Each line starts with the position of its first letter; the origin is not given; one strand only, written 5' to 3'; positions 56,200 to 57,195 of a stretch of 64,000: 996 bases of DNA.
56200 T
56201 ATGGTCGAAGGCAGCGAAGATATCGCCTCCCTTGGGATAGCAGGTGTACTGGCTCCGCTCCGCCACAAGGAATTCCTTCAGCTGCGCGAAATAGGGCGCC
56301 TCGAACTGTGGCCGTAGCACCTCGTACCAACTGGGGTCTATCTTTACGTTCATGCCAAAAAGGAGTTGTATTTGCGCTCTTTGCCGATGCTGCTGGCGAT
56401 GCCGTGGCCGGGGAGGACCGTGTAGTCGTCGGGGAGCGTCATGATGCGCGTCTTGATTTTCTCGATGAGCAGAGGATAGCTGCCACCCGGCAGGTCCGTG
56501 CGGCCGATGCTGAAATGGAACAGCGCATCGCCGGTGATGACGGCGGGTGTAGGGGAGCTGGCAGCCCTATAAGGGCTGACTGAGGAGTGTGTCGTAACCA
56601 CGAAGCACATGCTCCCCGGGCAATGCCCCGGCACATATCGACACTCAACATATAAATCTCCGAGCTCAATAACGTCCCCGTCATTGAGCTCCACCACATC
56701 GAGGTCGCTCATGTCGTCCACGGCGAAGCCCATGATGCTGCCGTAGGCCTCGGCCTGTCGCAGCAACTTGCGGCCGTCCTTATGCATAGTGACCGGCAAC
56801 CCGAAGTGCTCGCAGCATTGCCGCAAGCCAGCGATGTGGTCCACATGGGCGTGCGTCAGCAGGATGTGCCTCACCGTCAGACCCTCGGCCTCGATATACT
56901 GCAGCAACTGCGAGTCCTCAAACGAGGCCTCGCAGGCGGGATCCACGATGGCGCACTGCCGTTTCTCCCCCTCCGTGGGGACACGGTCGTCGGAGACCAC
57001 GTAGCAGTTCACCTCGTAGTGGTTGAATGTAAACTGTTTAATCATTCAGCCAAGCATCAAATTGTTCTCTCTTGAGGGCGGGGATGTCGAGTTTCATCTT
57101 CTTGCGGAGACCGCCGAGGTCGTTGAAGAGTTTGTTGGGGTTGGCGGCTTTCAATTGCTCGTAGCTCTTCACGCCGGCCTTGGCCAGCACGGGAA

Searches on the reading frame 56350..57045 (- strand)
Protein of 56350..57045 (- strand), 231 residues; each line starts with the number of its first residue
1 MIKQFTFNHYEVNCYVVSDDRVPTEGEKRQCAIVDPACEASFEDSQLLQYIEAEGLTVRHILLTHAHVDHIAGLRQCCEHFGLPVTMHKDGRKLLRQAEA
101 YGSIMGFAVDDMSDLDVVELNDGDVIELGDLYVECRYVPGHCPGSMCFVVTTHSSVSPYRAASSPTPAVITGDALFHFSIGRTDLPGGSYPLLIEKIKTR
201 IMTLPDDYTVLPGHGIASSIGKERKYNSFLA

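Call 11: search_protein_families(library=pfam, proteins=[window:56350-57045:-])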
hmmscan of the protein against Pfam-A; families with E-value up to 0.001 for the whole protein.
window:56350-57045:- (231 aa): 3 families
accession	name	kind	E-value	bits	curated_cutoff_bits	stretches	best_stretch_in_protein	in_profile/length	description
PF00753.33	Lactamase_B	-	1.2e-21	78.1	22.7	1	12-214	6-196/196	Metallo-beta-lactamase superfamily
PF12706.13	Lactamase_B_2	-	1.1e-06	28.8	27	1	57-139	30-109/200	Beta-lactamase superfamily domain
PF16661.11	Lactamase_B_6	-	0.00059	19.7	27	0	33-82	10-60/193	Metallo-beta-lactamase superfamily domain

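Call 32: search_solved_structures(query=window:56350-57045:-, show_alignments=3)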
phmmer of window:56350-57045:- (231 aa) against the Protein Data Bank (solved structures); distinct sequences matched with E-value up to 0.001: 49.
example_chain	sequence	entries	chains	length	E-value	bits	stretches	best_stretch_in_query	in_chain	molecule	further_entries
2xf4_A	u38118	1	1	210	2.6e-30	108.9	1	28-230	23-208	HYDROXYACYLGLUTATHIONE HYDROLASE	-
7ev5_A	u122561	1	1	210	4.2e-24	88.6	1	2-230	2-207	Lactamase_B domain-containing protein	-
7l0b_A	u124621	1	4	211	7.4e-19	71.4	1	32-229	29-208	Hydroxyacylglutathione hydrolase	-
2zwr_A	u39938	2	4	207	9.1e-19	71.1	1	35-230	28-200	Metallo-beta-lactamase superfamily protein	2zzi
2gcu_A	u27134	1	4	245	8.6e-16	61.4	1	30-228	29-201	Putative hydroxyacylglutathione hydrolase 3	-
4chl_A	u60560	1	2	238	1.8e-15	60.4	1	26-227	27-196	PERSULFIDE DIOXYGENASE ETHE1, MITOCHONDRIAL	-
4efz_A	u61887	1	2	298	4.2e-14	55.9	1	44-207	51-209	Metallo-beta-lactamase family protein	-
9hny_FL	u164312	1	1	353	4.6e-13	52.5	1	162-229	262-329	Metallo-beta-lactamase domain-containing protein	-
6sg9_FL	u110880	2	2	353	4.6e-13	52.5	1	162-229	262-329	mt-SAF20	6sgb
4ysb_A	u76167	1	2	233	3.8e-12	49.5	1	28-228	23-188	Metallo-beta-lactamase family protein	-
8zbd_A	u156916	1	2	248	6.1e-12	48.8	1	119-227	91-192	MBL fold metallo-hydrolase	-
9rhq_A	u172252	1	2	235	7.4e-12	48.5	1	44-227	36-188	Metallo-beta-lactamase family protein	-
5ve3_B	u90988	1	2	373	6.6e-10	42.1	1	120-229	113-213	BpPRF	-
5ve4_A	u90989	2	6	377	6.7e-10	42.1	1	120-229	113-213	BpPRF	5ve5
4ysk_A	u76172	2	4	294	8.2e-10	41.8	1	25-215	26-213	Beta-lactamase domain protein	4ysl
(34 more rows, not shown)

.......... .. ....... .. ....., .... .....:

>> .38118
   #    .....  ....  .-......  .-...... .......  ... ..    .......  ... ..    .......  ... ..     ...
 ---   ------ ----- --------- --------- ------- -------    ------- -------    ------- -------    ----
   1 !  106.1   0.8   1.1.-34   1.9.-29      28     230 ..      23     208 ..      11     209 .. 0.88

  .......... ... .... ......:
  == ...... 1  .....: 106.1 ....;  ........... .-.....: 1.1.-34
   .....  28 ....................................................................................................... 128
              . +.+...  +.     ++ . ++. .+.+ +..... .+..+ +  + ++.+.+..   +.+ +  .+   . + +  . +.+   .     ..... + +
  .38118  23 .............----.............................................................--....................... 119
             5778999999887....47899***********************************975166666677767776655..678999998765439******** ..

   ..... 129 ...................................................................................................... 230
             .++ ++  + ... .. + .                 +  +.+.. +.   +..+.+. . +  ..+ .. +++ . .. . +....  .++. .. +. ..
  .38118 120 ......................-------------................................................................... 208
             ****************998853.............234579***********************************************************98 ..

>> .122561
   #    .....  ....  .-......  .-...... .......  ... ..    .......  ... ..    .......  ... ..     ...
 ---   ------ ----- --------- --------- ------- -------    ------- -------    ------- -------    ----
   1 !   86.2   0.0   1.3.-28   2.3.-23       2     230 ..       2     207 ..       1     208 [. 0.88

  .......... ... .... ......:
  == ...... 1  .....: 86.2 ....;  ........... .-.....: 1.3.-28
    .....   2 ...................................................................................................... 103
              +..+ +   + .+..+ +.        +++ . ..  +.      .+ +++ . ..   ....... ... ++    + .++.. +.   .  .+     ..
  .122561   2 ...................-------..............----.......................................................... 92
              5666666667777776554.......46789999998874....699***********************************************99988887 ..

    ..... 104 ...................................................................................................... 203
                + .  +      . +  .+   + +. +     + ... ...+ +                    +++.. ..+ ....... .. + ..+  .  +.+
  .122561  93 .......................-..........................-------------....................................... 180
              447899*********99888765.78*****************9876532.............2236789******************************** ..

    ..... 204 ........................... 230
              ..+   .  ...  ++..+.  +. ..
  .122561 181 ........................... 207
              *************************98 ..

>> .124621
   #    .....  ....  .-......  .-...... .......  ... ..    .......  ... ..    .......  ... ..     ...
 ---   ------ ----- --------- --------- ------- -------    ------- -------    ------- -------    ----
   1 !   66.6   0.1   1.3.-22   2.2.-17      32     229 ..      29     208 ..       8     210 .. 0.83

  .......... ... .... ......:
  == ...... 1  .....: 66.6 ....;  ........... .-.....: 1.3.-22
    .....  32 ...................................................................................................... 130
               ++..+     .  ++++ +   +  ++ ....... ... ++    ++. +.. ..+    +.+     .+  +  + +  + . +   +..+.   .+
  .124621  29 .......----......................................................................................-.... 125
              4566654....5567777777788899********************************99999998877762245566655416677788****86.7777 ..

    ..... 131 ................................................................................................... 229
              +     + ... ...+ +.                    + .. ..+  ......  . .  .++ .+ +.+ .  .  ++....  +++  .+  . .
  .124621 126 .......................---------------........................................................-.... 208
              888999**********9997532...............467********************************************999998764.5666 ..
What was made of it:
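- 56550..56591 (+): Truncated variant copy: 3' arm of hairpin 1, a hairpin 2 of different sequence (56562-56578, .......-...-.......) and the tail. It is read on the opposite strand within the MBL hydrolase gene. The region is a 13-15 residue insert relative to PDB homologues (call 32).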
